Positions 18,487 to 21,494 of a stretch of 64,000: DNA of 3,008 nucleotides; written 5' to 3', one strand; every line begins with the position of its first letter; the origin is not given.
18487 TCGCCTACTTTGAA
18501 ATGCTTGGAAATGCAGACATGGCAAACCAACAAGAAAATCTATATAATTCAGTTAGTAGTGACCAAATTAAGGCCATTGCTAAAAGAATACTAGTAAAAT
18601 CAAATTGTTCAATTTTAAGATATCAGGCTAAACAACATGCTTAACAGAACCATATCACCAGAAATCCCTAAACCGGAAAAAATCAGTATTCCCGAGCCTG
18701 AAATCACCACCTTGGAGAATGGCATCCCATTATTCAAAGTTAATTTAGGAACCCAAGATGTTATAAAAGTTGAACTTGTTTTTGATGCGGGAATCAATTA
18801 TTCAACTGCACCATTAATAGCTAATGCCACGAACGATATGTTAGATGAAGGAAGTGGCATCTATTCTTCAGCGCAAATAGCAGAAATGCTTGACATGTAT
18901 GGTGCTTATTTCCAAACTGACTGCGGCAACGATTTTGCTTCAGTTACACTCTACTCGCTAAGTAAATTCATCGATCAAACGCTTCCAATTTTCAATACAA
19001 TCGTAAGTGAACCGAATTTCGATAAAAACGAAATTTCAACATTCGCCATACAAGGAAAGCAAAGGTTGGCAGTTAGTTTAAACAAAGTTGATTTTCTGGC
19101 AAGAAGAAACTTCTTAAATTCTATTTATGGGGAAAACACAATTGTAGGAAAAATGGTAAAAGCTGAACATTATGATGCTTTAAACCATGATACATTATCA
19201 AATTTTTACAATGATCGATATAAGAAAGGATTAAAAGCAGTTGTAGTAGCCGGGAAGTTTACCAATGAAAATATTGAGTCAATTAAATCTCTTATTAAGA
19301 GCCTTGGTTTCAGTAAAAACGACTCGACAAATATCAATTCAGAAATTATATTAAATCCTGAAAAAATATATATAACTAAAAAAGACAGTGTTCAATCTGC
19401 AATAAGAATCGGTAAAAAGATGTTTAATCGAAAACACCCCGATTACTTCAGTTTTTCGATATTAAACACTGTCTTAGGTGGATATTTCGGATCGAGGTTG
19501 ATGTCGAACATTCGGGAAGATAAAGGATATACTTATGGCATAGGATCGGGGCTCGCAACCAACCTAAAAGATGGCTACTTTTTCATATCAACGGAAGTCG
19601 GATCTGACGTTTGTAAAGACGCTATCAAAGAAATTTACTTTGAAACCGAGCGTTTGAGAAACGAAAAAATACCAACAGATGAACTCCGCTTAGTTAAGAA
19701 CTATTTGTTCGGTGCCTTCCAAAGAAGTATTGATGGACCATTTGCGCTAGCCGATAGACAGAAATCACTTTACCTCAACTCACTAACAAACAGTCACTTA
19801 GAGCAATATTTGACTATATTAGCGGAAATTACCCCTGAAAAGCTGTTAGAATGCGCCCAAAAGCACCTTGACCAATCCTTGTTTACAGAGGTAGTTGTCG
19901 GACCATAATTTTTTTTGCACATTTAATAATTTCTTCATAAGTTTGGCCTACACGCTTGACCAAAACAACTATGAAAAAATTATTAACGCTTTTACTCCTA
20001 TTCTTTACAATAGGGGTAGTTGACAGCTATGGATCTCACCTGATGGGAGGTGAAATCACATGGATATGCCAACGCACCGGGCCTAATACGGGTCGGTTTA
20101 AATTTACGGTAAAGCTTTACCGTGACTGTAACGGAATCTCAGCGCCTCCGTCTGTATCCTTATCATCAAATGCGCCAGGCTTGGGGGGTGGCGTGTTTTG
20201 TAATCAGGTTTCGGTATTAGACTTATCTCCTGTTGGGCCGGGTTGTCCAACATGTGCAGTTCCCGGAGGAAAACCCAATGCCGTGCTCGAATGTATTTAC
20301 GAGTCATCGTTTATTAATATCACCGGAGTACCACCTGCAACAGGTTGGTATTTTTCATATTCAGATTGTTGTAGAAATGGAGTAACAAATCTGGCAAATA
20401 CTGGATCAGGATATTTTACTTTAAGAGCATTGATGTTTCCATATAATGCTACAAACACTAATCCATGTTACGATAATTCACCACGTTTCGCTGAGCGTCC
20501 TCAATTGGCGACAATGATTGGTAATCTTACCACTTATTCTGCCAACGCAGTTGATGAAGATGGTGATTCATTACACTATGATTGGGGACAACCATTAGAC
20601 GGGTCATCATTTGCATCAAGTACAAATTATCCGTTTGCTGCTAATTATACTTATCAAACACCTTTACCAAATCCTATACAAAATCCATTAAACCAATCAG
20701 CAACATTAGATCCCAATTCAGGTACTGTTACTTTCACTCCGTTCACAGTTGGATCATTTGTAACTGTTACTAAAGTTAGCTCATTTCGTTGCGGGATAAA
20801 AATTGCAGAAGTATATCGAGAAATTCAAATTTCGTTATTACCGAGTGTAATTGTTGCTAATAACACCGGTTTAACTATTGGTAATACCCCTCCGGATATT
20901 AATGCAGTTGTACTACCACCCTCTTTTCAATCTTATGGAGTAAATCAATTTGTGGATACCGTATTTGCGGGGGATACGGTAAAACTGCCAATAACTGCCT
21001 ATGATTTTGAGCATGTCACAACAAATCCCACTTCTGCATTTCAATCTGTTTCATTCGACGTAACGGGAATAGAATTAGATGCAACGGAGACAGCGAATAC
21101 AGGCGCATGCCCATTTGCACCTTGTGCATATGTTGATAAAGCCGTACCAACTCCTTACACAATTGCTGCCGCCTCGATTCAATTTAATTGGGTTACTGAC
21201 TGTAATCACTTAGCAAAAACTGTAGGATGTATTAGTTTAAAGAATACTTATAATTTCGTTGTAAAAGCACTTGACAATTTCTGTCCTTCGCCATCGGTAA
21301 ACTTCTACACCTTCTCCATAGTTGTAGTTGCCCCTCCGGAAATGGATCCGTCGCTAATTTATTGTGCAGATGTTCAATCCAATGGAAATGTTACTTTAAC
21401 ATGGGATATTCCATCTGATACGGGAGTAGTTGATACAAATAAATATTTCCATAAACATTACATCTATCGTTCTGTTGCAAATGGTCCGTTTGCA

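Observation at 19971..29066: Giant (3,031-codon) monocistronic T9SS type-B-CTD surface protein built from a reiterated four-cysteine two-domain module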

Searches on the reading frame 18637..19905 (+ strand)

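Call 10: search_protein_families(library=pfam, proteins=[window:18637-19905:+], max_evalue=0.001)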
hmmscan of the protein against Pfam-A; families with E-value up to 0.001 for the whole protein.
window:18637-19905:+ (423 aa): 2 families
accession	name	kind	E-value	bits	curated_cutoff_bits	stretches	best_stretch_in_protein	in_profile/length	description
PF05193.26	Peptidase_M16_C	-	1.8e-27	96.8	23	1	182-356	2-180/181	Peptidase M16 inactive domain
PF00675.25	Peptidase_M16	-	5e-06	26.9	22.3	0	44-135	14-107/149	Insulinase (Peptidase family M16)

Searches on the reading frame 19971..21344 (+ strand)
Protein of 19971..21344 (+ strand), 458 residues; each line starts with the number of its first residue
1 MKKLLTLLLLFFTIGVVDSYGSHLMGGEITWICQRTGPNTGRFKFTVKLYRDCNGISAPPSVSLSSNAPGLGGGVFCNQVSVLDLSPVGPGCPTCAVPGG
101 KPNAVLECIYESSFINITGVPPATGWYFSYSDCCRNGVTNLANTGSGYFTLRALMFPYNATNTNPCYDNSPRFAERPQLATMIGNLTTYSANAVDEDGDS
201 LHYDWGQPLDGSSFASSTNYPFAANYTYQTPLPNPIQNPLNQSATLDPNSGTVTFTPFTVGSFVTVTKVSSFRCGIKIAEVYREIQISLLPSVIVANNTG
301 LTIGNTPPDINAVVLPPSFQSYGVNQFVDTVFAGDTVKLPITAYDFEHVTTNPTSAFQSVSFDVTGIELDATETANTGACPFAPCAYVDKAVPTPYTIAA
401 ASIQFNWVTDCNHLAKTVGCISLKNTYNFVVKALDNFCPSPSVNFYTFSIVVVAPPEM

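Call 18: search_solved_structures(query=window:19971-21344:+, max_evalue=1, show_alignments=2)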
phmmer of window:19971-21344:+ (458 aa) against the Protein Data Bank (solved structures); distinct sequences matched with E-value up to 1: 0.

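Call 26: search_protein_families(library=pfam, proteins=[window:19971-21344:+], max_evalue=10)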
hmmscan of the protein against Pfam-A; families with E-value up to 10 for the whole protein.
window:19971-21344:+ (458 aa): 1 family
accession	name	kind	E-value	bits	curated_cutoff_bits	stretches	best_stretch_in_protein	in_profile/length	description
PF23058.1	RBD_ZCCHC3_2nd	-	0.22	12.4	27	1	31-62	29-60/72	ZCCHC3, second RNA-binding domain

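Call 53: find_related_loci(query=A4, collection=genome_contigs, flank=10000)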
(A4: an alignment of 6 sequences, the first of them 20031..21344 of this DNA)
Query A4 (438 aa) in genome_contigs; peptide patterns used: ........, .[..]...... (x = any residue, [..] = any of these).
527 stretches matched a pattern; 389 encode a relative of the query (tblastn E <= 1e-3); the best 80 are kept; 79 distinct loci.
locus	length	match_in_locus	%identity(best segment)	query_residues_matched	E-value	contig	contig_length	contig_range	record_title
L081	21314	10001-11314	88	1-438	0e+0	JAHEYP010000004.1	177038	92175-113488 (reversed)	MAG: Bacteroidetes bacterium isolate nzgw130 NODE_48_length_177039_cov_7.743559, whole genome shotgun sequence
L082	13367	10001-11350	69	1-438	0e+0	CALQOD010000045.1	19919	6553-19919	MAG: Chitinophaga pinensis isolate HRS-HS6-bin-60 genome assembly, contig: HRS-HS6-C1162, whole genome shotgun sequence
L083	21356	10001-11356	68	1-438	0e+0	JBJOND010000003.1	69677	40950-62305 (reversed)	MAG: Bacteroidota bacterium isolate umpqua_2019_sw_WHONDRS-S19S_0079_A_bin.74 scaffold_0000131, whole genome shotgun seq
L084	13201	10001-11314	85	1-438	0e+0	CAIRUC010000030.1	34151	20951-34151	MAG: uncultured Bacteroidetes bacterium isolate LJ_bin-3261 genome assembly, contig: bin-3261:030/141, whole genome shot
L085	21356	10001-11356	67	1-438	0e+0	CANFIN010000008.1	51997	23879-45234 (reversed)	MAG: Bacteroidetes bacterium isolate Jr-14may18-136 genome assembly, contig: Jr-14may18-C1045, whole genome shotgun sequ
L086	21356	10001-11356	66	1-438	0e+0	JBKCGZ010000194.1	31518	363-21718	MAG: Bacteroidota bacterium isolate samp_470_metabat2_81 samp_470_1485456, whole genome shotgun sequence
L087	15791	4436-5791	66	1-438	0e+0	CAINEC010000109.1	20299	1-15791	MAG: uncultured Bacteroidetes bacterium isolate ErkenSummer_bin-5090 genome assembly, contig: bin-5090:109/203, whole ge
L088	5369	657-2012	66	1-438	0e+0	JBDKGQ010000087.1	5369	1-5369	MAG: Bacteroidota bacterium isolate farmington_2019_sw_WHONDRS-S19S_0053_F_bin.6 scaffold_3687, whole genome shotgun seq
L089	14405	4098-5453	65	1-438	0e+0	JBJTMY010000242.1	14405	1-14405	MAG: Bacteroidota bacterium isolate samp_4451_semibin_111 samp_4451_2074507, whole genome shotgun sequence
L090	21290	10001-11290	58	2-436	1e-161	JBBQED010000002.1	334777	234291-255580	MAG: Bacteroidia bacterium isolate Co_metawrap_1125 Cmw_1125_k141_28808642_length_334777_cov_13.0000, whole genome shotg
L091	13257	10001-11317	55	1-436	6e-158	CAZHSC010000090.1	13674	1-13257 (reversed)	MAG TPA_asm: uncultured Bifidobacterium sp. isolate binchicken_co16_377 genome assembly, contig: NODE_7515_length_13674_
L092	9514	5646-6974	55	1-436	2e-157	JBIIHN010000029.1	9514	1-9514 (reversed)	MAG: Bacteroidia bacterium isolate ME2001-08-13pf_3300042453_group1_bin112 Rohwer_bin448_scaffold_8318_c1, whole genome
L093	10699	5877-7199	55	2-436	1e-156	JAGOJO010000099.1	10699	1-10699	MAG: Bacteroidia bacterium isolate Go_SlAct_bin_93 Go_SlAct_29856_length_10699_cov_10.928585, whole genome shotgun seque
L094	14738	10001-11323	55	1-436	4e-154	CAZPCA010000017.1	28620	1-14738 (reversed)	MAG TPA_asm: uncultured Bifidobacterium sp. isolate SRP193358_co1_683 genome assembly, contig: NODE_3582_length_28620_co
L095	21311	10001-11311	54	1-436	6e-151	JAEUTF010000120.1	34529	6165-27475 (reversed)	MAG: Bacteroidia bacterium isolate new MAG-322 k141_501829, whole genome shotgun sequence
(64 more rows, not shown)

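Call 55: predict_structure(alignment_id=A2)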
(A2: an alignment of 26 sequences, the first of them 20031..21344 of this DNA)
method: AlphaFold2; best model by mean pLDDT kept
length: 438 residues; sequences in the alignment: 26
mean_pLDDT: 84.6   pTM: 0.84
mean pLDDT of the five models: 84.6, 83.6, 83.1, 82.7, 80.7
residues with pLDDT >= 90: 171; 70-90: 210; 50-70: 41; < 50: 16
segments of 3 or more residues with pLDDT < 50: 294-304, 374-376
pLDDT, mean of each block of 10 residues (from residue 1): 84 93 96 84 94 94 84 73 86 95 94 86 78 93 87 87 87 86 94 70 95 97 92 93 95 92 94 85 86 50 60 89 85 83 86 60 84 57 89 73 83 84 85 80
secondary structure, 60 per line:
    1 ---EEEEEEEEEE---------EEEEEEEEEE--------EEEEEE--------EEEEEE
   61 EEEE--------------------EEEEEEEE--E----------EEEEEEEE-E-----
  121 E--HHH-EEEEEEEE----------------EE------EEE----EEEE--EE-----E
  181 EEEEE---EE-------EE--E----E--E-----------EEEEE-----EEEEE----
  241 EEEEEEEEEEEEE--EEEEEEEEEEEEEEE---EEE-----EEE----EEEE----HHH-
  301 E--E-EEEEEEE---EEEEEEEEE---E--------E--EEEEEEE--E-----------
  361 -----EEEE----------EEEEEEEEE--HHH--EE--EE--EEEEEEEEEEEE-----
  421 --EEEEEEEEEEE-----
elements in order: E4-13 E23-32 E41-46 E55-64 E85-92 E106-113 E128-135 E160-162 E167-170 E180-185 E222-226 E232-236 E241-253 E256-270 E274-276 E282-284 E289-292 E306-312 E316-324 E340-346 E366-369 E380-388 E404-415 E423-433

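Call 58: fold_search(model_id=the predicted structure, library=pdb)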
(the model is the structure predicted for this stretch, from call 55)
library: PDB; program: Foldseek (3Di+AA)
matches with E <= 10: 597; with E <= 0.001: 46
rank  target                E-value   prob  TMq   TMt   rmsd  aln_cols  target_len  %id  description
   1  6n2e_B                2.2e-05  1.00  0.20  0.23  33.6       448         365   11  Crystal Structure of Human Protocadherin-15 EC1-3 G16D N369D Q370N and Mouse Cadherin-23 EC1-2 T15E (released 2019-11-13)
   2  3mvs                  2.5e-05  1.00  0.18  0.33  23.4       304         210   13  Structure of the N-terminus of Cadherin 23 (released 2010-06-09)
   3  3f85                  3.2e-05  0.82  0.18  0.17  35.9       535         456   10  Structure of fusion complex of homo trimeric major pilin subunits CfaB of CFA/I fimbirae from ETEC E. coli (released 2009-08-11)
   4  2wd0_A                3.9e-05  1.00  0.17  0.32  23.8       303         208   13  CRYSTAL STRUCTURE OF NONSYNDROMIC DEAFNESS (DFNB12) ASSOCIATED MUTANT D124G OF MOUSE CADHERIN-23 EC1-2 (released 2010-04-21)
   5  6vfw_A                4.1e-05  0.98  0.18  0.19  38.1       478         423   10  Crystal structure of human delta protocadherin 10 EC1-EC4 (released 2020-03-11)
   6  9hcj_10               4.1e-05  0.75  0.16  0.05  30.1       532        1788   12  D. discoideum nuclear pore complex (released 2024-12-25)
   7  2wcp                  4.8e-05  1.00  0.16  0.31  24.1       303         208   14  CRYSTAL STRUCTURE OF MOUSE CADHERIN-23 EC1-2 (released 2010-04-21)
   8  7n4p                  4.8e-05  1.00  0.16  0.31  24.1       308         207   12  Crystal Structure of Lizard Cadherin-23 EC1-2 (released 2022-06-15)
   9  4nup_A                5.6e-05  1.00  0.16  0.30  25.0       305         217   12  Crystal structure of mouse N-cadherin EC1-2 with AA insertion between residues 2 and 3 (released 2014-09-24)
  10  4xxw_C                5.9e-05  1.00  0.17  0.32  24.1       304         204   12  Crystal structure of mouse Cadherin-23 EC1-2 and Protocadherin-15 EC1-2 splice variant (released 2016-05-04)
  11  5vt8_B                6.2e-05  1.00  0.17  0.32  24.0       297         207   12  Crystal Structure of Mouse Cadherin-23 EC24-25 (released 2018-05-23)
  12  7ok5_A                6.9e-05  0.80  0.18  0.14  29.8       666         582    8  Crystal structure of mouse neurofascin 155 immunoglobulin domains (released 2022-12-14)
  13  7sz8_A                9.8e-05  0.87  0.17  0.18  42.0       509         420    9  Crystal structure of human CELSR1 EC4-7 (released 2022-12-14)
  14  8e51_B                1.2e-04  1.00  0.18  0.34  24.1       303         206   14  Crystal Structure of Iridescent Shark Catfish Cadherin-23 EC1-2 and Protocadherin-15 EC1-2 (released 2023-03-22)
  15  3wo3_F                1.3e-04  0.96  0.18  0.25  23.2       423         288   12  Crystal structure of IL-18 in complex with IL-18 receptor alpha (released 2014-12-17)
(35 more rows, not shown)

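Call 73: search_solved_structures(query=A2, max_evalue=10, show_alignments=2)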
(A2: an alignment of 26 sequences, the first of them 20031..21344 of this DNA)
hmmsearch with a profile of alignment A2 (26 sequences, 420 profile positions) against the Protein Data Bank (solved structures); distinct sequences matched with E-value up to 10: 4.
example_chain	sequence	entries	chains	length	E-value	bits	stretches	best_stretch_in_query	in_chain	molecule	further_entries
4ak2_A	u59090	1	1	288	0.068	15.5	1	189-246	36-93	BT_4661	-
4ak1_A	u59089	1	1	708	0.14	14.4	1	188-246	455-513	BT_4661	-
1vsq_C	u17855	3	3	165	0.36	13.1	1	274-343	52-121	Mannose-specific phosphotransferase enzyme IIB component | PTS system mannose-specific EIIAB component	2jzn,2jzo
2jzh_A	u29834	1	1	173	0.41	12.9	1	274-343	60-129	PTS system mannose-specific EIIAB component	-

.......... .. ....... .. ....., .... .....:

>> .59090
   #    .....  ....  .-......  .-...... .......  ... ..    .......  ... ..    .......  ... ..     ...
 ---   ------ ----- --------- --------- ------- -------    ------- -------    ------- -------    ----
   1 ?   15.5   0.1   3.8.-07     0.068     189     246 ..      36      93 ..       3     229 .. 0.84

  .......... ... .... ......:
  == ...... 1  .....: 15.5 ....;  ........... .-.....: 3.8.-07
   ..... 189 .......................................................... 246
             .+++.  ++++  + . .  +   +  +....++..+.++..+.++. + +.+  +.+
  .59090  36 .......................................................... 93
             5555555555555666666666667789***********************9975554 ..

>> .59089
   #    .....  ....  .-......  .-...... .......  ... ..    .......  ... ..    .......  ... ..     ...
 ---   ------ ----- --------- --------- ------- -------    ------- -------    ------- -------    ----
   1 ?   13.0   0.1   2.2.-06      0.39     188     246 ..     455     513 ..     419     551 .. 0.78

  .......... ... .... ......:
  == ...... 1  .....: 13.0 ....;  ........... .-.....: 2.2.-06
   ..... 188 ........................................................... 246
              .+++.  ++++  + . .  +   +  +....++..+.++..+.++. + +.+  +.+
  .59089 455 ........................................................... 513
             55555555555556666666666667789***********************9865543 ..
